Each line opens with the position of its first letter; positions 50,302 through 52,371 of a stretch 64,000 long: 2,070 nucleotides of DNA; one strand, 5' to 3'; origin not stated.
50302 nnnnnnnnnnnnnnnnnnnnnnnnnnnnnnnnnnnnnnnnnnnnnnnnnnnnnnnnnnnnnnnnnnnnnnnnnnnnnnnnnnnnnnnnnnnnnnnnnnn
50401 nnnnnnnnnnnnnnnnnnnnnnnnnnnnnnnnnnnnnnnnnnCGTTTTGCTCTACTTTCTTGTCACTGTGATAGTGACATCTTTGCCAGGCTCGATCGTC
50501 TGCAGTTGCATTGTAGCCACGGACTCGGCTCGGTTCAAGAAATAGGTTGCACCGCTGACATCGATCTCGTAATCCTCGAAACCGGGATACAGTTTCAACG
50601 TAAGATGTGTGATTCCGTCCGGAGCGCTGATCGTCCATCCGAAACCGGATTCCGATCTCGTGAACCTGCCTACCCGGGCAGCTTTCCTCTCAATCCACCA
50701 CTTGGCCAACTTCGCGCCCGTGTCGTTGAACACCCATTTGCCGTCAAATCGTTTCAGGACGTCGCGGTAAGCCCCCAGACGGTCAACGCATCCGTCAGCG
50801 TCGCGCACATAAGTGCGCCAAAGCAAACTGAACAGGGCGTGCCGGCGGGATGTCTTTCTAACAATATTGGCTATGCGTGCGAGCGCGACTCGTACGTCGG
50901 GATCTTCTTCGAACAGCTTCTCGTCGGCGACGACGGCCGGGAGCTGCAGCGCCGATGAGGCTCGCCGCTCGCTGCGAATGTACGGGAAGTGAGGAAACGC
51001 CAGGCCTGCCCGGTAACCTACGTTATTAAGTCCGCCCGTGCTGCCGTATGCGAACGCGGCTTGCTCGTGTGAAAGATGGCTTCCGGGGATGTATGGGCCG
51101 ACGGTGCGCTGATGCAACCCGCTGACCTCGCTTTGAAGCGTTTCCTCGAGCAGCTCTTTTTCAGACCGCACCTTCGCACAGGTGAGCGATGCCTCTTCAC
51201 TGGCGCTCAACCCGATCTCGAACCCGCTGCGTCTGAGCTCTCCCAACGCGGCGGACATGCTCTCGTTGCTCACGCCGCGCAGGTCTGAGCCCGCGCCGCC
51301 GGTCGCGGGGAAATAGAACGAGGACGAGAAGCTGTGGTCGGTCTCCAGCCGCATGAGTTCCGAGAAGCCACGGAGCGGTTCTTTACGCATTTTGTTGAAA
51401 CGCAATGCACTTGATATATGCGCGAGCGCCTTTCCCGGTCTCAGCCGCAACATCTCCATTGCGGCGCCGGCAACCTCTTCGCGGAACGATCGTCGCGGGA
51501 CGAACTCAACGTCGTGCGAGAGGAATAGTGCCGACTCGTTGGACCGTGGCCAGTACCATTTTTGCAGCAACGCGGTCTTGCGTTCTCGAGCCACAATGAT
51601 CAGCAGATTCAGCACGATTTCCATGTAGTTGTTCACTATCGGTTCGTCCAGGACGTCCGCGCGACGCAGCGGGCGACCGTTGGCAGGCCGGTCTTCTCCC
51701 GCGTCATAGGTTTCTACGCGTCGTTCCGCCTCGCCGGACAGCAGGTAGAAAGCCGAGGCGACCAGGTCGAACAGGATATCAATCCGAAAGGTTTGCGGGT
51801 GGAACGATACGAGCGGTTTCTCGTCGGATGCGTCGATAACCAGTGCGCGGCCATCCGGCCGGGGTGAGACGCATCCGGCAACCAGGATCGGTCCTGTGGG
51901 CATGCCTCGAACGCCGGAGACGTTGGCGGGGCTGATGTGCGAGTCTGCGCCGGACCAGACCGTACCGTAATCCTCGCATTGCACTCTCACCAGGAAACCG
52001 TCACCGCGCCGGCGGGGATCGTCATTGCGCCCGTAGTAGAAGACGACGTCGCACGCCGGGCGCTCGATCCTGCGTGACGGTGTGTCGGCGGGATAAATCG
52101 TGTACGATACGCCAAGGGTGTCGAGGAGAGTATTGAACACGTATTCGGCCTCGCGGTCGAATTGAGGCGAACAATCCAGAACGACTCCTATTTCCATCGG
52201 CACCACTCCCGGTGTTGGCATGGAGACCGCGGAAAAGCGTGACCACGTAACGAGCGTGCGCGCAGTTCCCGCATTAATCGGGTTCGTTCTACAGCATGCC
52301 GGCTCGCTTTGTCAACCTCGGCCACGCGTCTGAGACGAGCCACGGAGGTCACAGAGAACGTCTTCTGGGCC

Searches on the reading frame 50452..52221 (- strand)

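Call 82: search_protein_families(library=pfam, proteins=[window:50452-52221:-], max_evalue=0.001)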
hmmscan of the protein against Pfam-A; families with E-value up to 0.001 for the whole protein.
window:50452-52221:- (589 aa): 1 family
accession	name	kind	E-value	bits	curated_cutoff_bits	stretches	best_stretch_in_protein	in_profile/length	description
PF23019.1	DUF7033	-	1.9e-05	25.4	27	1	151-209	3-61/90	Family of unknown function (DUF7033)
